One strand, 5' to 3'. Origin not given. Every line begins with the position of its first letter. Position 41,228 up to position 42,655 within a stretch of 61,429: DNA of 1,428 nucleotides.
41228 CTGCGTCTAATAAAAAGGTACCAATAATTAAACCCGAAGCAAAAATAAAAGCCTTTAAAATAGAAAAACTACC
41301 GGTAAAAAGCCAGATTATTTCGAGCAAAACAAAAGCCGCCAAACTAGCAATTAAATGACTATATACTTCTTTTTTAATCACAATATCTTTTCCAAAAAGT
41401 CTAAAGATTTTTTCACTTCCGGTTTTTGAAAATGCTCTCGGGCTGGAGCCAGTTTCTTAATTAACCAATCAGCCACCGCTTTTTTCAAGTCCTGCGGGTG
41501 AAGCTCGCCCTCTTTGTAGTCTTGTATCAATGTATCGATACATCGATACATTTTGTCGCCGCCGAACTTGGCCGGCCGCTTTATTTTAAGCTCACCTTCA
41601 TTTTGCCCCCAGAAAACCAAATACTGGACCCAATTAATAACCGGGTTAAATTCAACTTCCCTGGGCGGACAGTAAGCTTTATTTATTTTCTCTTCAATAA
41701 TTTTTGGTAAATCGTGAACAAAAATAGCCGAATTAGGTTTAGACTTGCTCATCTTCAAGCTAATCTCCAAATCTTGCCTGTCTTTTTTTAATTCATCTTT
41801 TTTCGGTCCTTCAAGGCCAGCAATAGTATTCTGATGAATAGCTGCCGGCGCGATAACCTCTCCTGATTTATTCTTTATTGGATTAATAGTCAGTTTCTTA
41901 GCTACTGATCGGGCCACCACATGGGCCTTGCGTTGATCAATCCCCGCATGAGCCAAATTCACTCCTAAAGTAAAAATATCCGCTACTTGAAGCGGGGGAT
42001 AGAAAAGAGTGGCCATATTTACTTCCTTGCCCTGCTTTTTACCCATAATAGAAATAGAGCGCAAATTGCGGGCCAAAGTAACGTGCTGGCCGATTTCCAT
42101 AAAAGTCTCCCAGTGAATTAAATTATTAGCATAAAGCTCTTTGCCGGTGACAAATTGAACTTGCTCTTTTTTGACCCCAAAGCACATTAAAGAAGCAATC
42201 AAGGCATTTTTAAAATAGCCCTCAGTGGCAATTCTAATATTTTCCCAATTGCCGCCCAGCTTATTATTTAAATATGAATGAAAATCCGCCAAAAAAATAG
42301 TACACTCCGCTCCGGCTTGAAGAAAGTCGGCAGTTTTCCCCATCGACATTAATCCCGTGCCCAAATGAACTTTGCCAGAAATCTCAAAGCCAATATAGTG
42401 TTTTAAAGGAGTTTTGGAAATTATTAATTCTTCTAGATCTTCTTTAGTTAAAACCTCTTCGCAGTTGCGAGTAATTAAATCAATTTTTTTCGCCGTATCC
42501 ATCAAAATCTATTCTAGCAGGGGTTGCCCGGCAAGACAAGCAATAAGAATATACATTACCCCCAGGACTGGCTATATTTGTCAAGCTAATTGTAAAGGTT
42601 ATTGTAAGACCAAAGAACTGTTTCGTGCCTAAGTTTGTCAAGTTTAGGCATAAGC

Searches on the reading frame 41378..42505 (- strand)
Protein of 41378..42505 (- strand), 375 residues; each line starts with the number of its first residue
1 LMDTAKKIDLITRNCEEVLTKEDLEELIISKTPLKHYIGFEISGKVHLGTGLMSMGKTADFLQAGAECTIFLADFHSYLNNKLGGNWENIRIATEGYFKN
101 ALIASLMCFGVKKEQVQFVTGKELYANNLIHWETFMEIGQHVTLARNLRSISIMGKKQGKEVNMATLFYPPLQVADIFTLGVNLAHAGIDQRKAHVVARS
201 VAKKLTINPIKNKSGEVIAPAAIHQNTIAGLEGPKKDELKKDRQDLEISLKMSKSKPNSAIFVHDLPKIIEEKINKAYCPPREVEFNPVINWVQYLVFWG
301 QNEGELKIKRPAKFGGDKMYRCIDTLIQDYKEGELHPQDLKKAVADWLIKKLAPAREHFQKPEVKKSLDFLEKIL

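Call 6: search_protein_families(library=pfam, proteins=[window:41378-42505:-], max_evalue=0.01)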
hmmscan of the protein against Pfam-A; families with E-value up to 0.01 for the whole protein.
window:41378-42505:- (375 aa): 1 family
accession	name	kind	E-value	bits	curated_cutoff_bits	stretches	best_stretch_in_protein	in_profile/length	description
PF00579.31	tRNA-synt_1b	-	6e-41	141.1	21.1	1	32-351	4-290/292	tRNA synthetases class I (W and Y)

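Call 10: find_encoding_contigs(protein=window:41378-42502:-, flank=10000, max_places=10)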
Protein window:41378-42502:- (374 aa): no gene with exactly this product is on record in the collection.

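Call 14: find_related_loci(query=window:41381-42502:-, collection=genome_contigs, flank=10000)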
Query window:41381-42502:- (374 aa) in genome_contigs; peptide patterns used: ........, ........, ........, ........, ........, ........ (x = any residue, [..] = any of these).
125 stretches matched a pattern; 22 encode a relative of the query (tblastn E <= 1e-3); 22 distinct loci.
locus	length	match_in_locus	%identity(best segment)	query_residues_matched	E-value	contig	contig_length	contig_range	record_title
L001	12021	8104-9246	69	1-374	0e+0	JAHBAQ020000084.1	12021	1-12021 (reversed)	MAG: Candidatus Shapirobacteria bacterium isolate AQU-07 c_000000116331, whole genome shotgun sequence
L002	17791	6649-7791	69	1-374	0e+0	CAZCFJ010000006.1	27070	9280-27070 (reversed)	MAG TPA_asm: uncultured Gammaproteobacteria bacterium isolate SRP089250_co1_26 genome assembly, contig: NODE_2697_length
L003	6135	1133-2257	68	6-374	0e+0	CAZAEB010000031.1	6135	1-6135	MAG TPA_asm: uncultured Gammaproteobacteria bacterium isolate SRP178699_co2_539 genome assembly, contig: NODE_15235_leng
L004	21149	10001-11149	68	1-374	4e-179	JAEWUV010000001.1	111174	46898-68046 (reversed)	MAG: Candidatus Parcubacteria bacterium isolate OH_SDB_33 k127_634920, whole genome shotgun sequence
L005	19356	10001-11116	68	1-373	2e-177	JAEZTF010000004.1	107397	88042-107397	MAG: Candidatus Parcubacteria bacterium isolate OH_PDB_36 k127_1499956, whole genome shotgun sequence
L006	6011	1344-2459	68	1-373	2e-179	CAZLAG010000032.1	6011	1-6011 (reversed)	MAG TPA_asm: uncultured Gammaproteobacteria bacterium isolate SRP170004_co1_581 genome assembly, contig: NODE_21376_leng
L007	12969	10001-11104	69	1-374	2e-175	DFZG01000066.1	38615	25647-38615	MAG TPA_asm: Candidatus Shapirobacteria bacterium UBA4062 UBA4062_contig_7917, whole genome shotgun sequence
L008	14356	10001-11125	67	1-374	3e-174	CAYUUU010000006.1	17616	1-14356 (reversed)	MAG TPA_asm: uncultured Gammaproteobacteria bacterium isolate SRP192927_co1_90 genome assembly, contig: NODE_6684_length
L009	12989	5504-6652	66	1-374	6e-173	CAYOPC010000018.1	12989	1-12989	MAG TPA_asm: uncultured Gammaproteobacteria bacterium isolate SRP294416_co3_77 genome assembly, contig: NODE_9026_length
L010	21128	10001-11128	66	1-374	5e-172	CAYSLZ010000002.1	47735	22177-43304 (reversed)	MAG TPA_asm: uncultured Gammaproteobacteria bacterium isolate SRP319275_co2_331 genome assembly, contig: NODE_354_length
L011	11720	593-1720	66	1-374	4e-170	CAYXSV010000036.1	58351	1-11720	MAG TPA_asm: uncultured Gammaproteobacteria bacterium isolate SRP067234_co1_340 genome assembly, contig: k99_193577, who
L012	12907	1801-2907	67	1-367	1e-169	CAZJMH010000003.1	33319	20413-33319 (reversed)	MAG TPA_asm: uncultured Gammaproteobacteria bacterium isolate SRP319275_co2_175 genome assembly, contig: NODE_763_length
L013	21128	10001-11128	66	1-374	3e-169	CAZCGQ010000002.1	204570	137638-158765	MAG TPA_asm: uncultured Gammaproteobacteria bacterium isolate SRP332253_co2_135 genome assembly, contig: NODE_27_length_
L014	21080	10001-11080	68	6-365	7e-168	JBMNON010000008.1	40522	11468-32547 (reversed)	MAG: Patescibacteria group bacterium isolate SBF912SR5HQ0001 scaffold_1022_c1, whole genome shotgun sequence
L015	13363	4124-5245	64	1-374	1e-163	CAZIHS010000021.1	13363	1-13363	MAG TPA_asm: uncultured Gammaproteobacteria bacterium isolate binchicken_co16_148 genome assembly, contig: NODE_7793_len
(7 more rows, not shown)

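Call 25: find_homologous_proteins(query=window:41381-42502:-, max_evalue=1e-100)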
Query window:41381-42502:- (374 aa): 1641 proteins with E <= 1e-100 among 8000 candidates; the best 120 are listed.
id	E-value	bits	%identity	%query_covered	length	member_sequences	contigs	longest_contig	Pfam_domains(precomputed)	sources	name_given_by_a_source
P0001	1.0e-250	849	100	100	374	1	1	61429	PF00579.32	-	-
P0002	1.0e-200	684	79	99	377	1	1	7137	PF00579.32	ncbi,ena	-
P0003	3.7e-197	672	76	99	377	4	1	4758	PF00579.32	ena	-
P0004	3.0e-193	660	76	99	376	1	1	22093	PF00579.32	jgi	-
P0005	1.6e-192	657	76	99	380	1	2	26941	PF00579.32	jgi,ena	-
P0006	4.8e-192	656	75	100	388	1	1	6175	PF00579.32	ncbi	-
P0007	1.7e-178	611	72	99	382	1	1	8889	PF00579.32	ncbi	ncbi:MAG: tyrosine--tRNA ligase [Patescibacteria group bacterium]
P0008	3.9e-177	607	70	98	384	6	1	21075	PF00579.32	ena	-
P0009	4.7e-177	606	71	99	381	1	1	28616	PF00579.32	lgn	-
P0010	6.8e-177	606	69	100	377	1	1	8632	PF00579.32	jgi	-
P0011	1.0e-176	605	70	99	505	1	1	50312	PF00579.32,PF01588.27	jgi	-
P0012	1.4e-176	605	69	100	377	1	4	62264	PF00579.32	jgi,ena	-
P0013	1.6e-176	605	70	100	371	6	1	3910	PF00579.32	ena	-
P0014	3.1e-176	604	70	99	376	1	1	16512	PF00579.32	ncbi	-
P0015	3.3e-176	604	70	100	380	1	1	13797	PF00579.32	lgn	-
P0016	5.0e-176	603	69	100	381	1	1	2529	PF00579.32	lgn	-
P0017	1.4e-175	601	69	100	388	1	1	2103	PF00579.32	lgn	-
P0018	2.5e-175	601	71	99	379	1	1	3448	PF00579.32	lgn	-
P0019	6.3e-175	599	69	100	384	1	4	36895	PF00579.32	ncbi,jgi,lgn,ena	-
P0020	6.7e-175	599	68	100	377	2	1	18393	PF00579.32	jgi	-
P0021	1.4e-174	598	69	100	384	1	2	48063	PF00579.32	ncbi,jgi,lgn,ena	jgi:tyrosyl-tRNA synthetase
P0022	1.2e-173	595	71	100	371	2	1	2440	PF00579.32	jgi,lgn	-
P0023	1.4e-173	595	68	100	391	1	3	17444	PF00579.32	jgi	-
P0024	1.4e-173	595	68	100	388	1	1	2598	PF00579.32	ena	-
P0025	2.5e-173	594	69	100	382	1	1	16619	PF00579.32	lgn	-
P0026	2.6e-173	594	68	100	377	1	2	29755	PF00579.32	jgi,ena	-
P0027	4.2e-173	593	69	99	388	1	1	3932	PF00579.32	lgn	-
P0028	6.0e-173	593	69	100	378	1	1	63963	PF00579.32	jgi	-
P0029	6.9e-173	593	69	100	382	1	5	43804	PF00579.32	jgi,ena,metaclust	metaclust:\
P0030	7.0e-173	593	69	100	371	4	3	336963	PF00579.32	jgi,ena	-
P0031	1.0e-172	592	70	100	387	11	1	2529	PF00579.32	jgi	jgi:tyrosyl-tRNA synthetase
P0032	1.2e-172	592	68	100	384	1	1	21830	PF00579.32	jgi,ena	-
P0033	1.3e-172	592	67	100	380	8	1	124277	PF00579.32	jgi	jgi:tyrosyl-tRNA synthetase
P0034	1.7e-172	591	69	100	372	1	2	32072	PF00579.32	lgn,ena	-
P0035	2.1e-172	591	69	99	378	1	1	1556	PF00579.32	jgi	-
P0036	2.2e-172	591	69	99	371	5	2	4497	PF00579.32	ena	-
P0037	2.3e-172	591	70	100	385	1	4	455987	PF00579.32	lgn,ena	-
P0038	2.3e-172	591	69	99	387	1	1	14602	PF00579.32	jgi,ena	-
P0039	2.5e-172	591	69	100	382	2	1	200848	PF00579.32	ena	-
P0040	4.7e-172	590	69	100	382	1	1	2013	PF00579.32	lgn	-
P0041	5.4e-172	590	68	100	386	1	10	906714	PF00579.32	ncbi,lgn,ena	-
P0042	5.6e-172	590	70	100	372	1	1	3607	PF00579.32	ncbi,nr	ncbi:MAG: tyrosine--tRNA ligase [Candidatus Shapirobacteria bacterium]|nr:tyrosine--tRNA ligase [Can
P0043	6.0e-172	590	68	100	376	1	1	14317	PF00579.32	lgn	-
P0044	8.9e-172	589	68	99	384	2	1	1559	PF00579.32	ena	-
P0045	1.2e-171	589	69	99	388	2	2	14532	PF00579.32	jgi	jgi:tyrosyl-tRNA synthetase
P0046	1.3e-171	588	69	100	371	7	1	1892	PF00579.32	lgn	-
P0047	1.3e-171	588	68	100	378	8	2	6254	PF00579.32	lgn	-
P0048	1.7e-171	588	69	100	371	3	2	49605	PF00579.32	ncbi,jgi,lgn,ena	ncbi:MAG: tyrosine--tRNA ligase [Candidatus Shapirobacteria bacterium]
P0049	2.4e-171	588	68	100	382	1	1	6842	PF00579.32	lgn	-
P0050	3.1e-171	587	68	100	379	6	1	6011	PF00579.32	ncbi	-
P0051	3.2e-171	587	69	100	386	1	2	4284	PF00579.32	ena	-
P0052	4.9e-171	587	70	99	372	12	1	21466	PF00579.32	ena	-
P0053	6.4e-171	586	69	100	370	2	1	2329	PF00579.32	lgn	-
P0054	7.9e-171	586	68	100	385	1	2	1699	PF00579.32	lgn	-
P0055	1.2e-170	585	68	100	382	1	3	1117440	PF00579.32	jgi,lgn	jgi:tyrosyl-tRNA synthetase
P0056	1.3e-170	585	67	100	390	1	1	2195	PF00579.32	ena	-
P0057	1.5e-170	585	69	98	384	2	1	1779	PF00579.32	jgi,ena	-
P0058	1.6e-170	585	68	100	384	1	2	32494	PF00579.32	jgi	-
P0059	1.7e-170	585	68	100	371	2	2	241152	PF00579.32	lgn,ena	-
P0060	2.0e-170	585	70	100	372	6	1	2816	PF00579.32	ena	-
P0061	2.3e-170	584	69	98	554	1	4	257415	PF00579.32,PF04073.21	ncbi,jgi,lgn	-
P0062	2.7e-170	584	68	100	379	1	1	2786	PF00579.32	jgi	jgi:tyrosyl-tRNA synthetase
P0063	2.7e-170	584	68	100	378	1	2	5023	PF00579.32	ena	-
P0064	2.8e-170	584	68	100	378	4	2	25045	PF00579.32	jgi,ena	-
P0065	2.8e-170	584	68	100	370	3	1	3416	PF00579.32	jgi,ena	-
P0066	3.7e-170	584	70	100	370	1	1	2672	PF00579.32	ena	-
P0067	4.3e-170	583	67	99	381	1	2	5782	PF00579.32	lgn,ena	-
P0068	4.9e-170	583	67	100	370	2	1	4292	PF00579.32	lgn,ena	-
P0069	5.1e-170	583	67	99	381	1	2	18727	PF00579.32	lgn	-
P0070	5.4e-170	583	68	100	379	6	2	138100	PF00579.32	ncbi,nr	ncbi:MAG: tyrosine--tRNA ligase [Candidatus Shapirobacteria bacterium]|nr:tyrosine--tRNA ligase [Can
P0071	5.7e-170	583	68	100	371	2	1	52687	PF00579.32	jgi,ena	-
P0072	8.6e-170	582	68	100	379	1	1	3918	PF00579.32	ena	-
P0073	9.3e-170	582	67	100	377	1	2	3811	PF00579.32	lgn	-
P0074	1.1e-169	582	68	100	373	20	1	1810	PF00579.32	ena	-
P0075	1.1e-169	582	69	100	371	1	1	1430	PF00579.32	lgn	-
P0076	1.1e-169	582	68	100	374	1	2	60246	PF00579.32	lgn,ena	-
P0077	1.3e-169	582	69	100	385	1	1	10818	PF00579.32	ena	-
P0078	1.5e-169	582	67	100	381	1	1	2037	PF00579.32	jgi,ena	-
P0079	1.5e-169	582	69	100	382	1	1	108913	PF00579.32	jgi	jgi:tyrosyl-tRNA synthetase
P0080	2.0e-169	581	69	98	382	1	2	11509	PF00579.32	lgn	-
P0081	2.0e-169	581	69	100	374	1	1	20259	PF00579.32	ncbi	-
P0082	2.3e-169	581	69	99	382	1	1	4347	PF00579.32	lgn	-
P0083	2.3e-169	581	67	100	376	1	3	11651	PF00579.32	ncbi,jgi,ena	jgi:tyrosyl-tRNA synthetase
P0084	4.4e-169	580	69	100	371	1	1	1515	PF00579.32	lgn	-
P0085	7.2e-169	579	67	100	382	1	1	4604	PF00579.32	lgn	-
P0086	7.5e-169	579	68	100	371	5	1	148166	PF00579.32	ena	-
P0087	8.8e-169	579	69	100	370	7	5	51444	PF00579.32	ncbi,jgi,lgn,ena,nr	ncbi:MAG TPA: tyrosine--tRNA ligase [Prolixibacteraceae bacterium]|jgi:tyrosyl-tRNA synthetase|nr:ty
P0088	9.5e-169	579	69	100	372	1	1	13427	PF00579.32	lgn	-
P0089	1.2e-168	579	68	100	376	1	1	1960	PF00579.32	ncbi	-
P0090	1.3e-168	579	68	100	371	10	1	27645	PF00579.32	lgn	-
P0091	1.7e-168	578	68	99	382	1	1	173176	PF00579.32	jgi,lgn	jgi:tyrosyl-tRNA synthetase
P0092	1.7e-168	578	67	100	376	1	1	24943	PF00579.32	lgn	-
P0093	1.9e-168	578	67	100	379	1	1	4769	PF00579.32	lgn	-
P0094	2.1e-168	578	68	99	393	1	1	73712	PF00579.32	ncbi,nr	ncbi:MAG: tyrosine--tRNA ligase [Candidatus Shapirobacteria bacterium]|nr:tyrosine--tRNA ligase [Can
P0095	2.1e-168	578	67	100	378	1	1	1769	PF00579.32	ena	-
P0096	2.9e-168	577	67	100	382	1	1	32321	PF00579.32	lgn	-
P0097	2.9e-168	577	67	100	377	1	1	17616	PF00579.32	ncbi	-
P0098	3.9e-168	577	68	100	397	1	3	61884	PF00579.32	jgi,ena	-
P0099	4.2e-168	577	69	99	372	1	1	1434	PF00579.32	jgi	-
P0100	5.1e-168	577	68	100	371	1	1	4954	PF00579.32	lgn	-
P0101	6.5e-168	576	67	100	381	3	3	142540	PF00579.32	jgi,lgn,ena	-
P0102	6.7e-168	576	67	100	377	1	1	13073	PF00579.32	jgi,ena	-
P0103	8.3e-168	576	68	100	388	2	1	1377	PF00579.32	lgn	-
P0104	9.1e-168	576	67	100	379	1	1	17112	PF00579.32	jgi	jgi:tyrosyl-tRNA synthetase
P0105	9.3e-168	576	67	100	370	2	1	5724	PF00579.32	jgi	jgi:tyrosyl-tRNA synthetase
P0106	1.4e-167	575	68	100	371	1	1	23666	PF00579.32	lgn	-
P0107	1.6e-167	575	68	100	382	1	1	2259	PF00579.32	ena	-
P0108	1.9e-167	575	67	100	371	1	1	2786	PF00579.32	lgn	-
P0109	2.0e-167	575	68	100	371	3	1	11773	PF00579.32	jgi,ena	-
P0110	2.6e-167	574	67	98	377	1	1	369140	PF00579.32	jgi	jgi:tyrosyl-tRNA synthetase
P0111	2.6e-167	574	66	100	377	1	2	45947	PF00579.32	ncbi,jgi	ncbi:MAG: tyrosine--tRNA ligase [Candidatus Shapirobacteria bacterium]|jgi:tyrosyl-tRNA synthetase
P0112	3.3e-167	574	67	100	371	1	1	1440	PF00579.32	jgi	jgi:tyrosyl-tRNA synthetase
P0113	3.6e-167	574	67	100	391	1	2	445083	PF00579.32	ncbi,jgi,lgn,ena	ncbi:MAG: tyrosine--tRNA ligase [Candidatus Shapirobacteria bacterium]|jgi:tyrosyl-tRNA synthetase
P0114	4.3e-167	574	66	100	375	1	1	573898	PF00579.32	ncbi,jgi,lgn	ncbi:MAG: tyrosine--tRNA ligase [Candidatus Shapirobacteria bacterium]|jgi:tyrosyl-tRNA synthetase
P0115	4.6e-167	573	67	100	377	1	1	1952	PF00579.32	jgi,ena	-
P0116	6.0e-167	573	67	98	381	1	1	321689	PF00579.32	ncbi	-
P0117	6.1e-167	573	67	100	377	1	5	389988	PF00579.32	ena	-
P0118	8.0e-167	573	68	100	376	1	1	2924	PF00579.32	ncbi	-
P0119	9.4e-167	572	68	98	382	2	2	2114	PF00579.32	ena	-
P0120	1.0e-166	572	69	95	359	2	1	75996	PF00579.32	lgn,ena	-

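Call 26: find_encoding_contigs(protein=P0004, flank=10000, max_places=3)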
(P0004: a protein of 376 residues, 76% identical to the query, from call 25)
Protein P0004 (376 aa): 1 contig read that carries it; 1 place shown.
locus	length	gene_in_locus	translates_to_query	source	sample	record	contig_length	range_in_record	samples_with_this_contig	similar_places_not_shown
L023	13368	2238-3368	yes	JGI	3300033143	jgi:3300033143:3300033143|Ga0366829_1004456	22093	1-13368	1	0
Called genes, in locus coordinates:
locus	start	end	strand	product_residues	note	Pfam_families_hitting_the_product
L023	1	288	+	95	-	?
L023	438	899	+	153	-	PF01931:NTPase_I-T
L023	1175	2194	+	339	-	PF02661:Fic, PF12802:MarR_2 (weak)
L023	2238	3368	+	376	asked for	PF00579:tRNA-synt_1b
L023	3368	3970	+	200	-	-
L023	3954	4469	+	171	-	-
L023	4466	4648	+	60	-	PF12797:Fer4_2, PF12837:Fer4_6, PF13237:Fer4_10 (weak), PF00037:Fer4, PF13459:Fer4_15, PF14697:Fer4_21 (weak), PF13370:Fer4_13, PF12838:Fer4_7 (weak), +2 more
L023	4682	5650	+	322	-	PF25011:VSR_TRX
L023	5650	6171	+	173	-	PF00588:SpoU_methylase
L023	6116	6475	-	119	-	-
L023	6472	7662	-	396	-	PF07690:MFS_1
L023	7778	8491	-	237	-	PF00156:Pribosyltran, PF14681:UPRTase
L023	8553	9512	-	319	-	PF01699:Na_Ca_ex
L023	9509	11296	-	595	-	PF04675:DNA_ligase_A_N, PF01068:DNA_ligase_A_M, PF04679:DNA_ligase_A_C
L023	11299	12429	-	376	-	PF02661:Fic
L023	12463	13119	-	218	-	PF13177:DNA_pol3_delta2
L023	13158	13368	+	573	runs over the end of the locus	PF05157:MshEN, PF00437:T2SSE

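Call 27: find_encoding_contigs(protein=P0005, flank=10000, max_places=3)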
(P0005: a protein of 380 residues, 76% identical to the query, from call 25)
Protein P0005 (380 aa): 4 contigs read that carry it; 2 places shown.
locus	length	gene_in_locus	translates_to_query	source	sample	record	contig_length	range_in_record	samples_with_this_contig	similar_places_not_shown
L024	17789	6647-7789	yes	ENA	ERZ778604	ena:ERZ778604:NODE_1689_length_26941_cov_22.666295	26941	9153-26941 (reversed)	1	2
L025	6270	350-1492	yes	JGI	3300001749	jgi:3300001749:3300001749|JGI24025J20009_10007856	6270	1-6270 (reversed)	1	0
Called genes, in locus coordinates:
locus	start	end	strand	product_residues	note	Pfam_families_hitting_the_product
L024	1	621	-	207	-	?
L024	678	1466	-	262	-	PF00376:MerR, PF13411:MerR_1, PF06445:GyrI-like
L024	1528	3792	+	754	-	PF02463:SMC_N (faint), PF03193:RsgA_GTPase (faint), PF13191:AAA_16 (faint), PF13555:AAA_29 (faint), PF20703:nSTAND1 (faint), PF13304:AAA_21 (faint), PF00005:ABC_tran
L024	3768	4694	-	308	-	PF04542:Sigma70_r2, PF04545:Sigma70_r4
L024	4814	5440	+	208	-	-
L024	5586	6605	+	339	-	PF02661:Fic, PF12802:MarR_2 (weak)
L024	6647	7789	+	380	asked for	PF00579:tRNA-synt_1b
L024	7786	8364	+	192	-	-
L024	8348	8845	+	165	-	-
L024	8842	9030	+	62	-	PF13459:Fer4_15, PF13370:Fer4_13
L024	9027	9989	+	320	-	PF25011:VSR_TRX (weak)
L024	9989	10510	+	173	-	PF00588:SpoU_methylase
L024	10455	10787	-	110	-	-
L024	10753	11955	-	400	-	PF07690:MFS_1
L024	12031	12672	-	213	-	PF00156:Pribosyltran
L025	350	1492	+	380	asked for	PF00579:tRNA-synt_1b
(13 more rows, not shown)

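Call 28: find_encoding_contigs(protein=P0002, flank=10000, max_places=3)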
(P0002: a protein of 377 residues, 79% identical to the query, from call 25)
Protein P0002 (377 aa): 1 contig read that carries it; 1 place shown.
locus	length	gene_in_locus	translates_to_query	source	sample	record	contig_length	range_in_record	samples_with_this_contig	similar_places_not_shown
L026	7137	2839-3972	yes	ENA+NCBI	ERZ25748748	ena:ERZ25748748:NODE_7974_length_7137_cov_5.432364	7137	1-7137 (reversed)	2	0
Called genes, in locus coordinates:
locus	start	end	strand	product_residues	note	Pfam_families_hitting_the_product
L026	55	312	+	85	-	-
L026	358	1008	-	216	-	PF08843:AbiEii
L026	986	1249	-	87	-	-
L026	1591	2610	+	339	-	PF01978:TrmB (faint), PF02661:Fic, PF12802:MarR_2 (weak)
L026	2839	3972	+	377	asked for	PF00579:tRNA-synt_1b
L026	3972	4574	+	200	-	-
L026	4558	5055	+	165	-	-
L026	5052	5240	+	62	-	PF13459:Fer4_15 (weak), PF13370:Fer4_13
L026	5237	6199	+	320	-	PF25011:VSR_TRX (weak)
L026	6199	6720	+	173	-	PF00588:SpoU_methylase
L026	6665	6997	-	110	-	-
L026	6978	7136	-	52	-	?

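Call 55: find_encoding_contigs(protein=P0003, flank=10000, max_places=3)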
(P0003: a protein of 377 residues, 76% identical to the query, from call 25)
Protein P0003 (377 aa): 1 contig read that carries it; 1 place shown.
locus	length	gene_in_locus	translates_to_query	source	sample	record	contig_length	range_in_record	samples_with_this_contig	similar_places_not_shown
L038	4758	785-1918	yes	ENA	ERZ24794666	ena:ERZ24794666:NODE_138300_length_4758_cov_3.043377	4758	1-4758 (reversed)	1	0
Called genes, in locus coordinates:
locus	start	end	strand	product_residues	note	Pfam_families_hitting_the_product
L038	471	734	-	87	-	-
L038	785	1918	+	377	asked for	PF00579:tRNA-synt_1b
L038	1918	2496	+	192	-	-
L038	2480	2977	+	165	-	-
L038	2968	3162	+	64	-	PF13459:Fer4_15 (weak), PF13370:Fer4_13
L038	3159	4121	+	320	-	PF25011:VSR_TRX (weak)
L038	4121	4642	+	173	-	PF00588:SpoU_methylase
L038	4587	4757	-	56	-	?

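Call 56: find_encoding_contigs(protein=P0006, flank=10000, max_places=3)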
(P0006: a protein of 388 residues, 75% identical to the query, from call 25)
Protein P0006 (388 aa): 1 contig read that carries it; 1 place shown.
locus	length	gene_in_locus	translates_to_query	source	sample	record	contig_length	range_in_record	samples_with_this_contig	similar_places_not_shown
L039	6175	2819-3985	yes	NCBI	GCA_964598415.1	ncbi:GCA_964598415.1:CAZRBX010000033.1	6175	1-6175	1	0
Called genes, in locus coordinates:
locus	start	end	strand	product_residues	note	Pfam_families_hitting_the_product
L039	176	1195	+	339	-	PF02661:Fic, PF12802:MarR_2 (faint)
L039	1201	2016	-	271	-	PF06182:ABC2_membrane_6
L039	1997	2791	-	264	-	PF06182:ABC2_membrane_6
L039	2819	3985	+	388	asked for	PF00579:tRNA-synt_1b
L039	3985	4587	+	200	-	-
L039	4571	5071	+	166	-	-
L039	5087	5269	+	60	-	PF12797:Fer4_2 (weak), PF12837:Fer4_6 (weak), PF25160:LdpA_Fe-S-bd (faint), PF00037:Fer4 (weak), PF13459:Fer4_15, PF14697:Fer4_21 (weak), PF13370:Fer4_13, PF12838:Fer4_7 (weak)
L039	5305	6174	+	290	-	?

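Call 74: search_protein_families(library=ncbifam, proteins=[L023:438-899:+], max_evalue=0.01)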
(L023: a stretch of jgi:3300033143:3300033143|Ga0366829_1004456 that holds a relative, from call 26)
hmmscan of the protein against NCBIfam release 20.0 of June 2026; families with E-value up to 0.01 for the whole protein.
L023:438-899:+ (153 aa): 5 families
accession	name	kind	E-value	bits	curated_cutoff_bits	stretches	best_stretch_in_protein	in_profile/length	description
NF003459.0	PRK05074.1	equivalog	1.6e-10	41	175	1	18-113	42-131/176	inosine/xanthosine triphosphatase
NF002850.0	PRK03114.1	equivalog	2.6e-10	40.2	199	1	14-117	28-129/169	DUF84 family protein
TIGR00258.1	TIGR00258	equivalog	3.7e-09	36.9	117.1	1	19-111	33-122/168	inosine/xanthosine triphosphatase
NF002250.0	PRK01170.1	subfamily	4.8e-08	32.8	489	1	19-148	187-316/322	bifunctional pantetheine-phosphate adenylyltransferase/NTP phosphatase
NF003039.0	PRK03941.1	equivalog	3.3e-07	30.3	199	1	17-109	35-126/176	NTPase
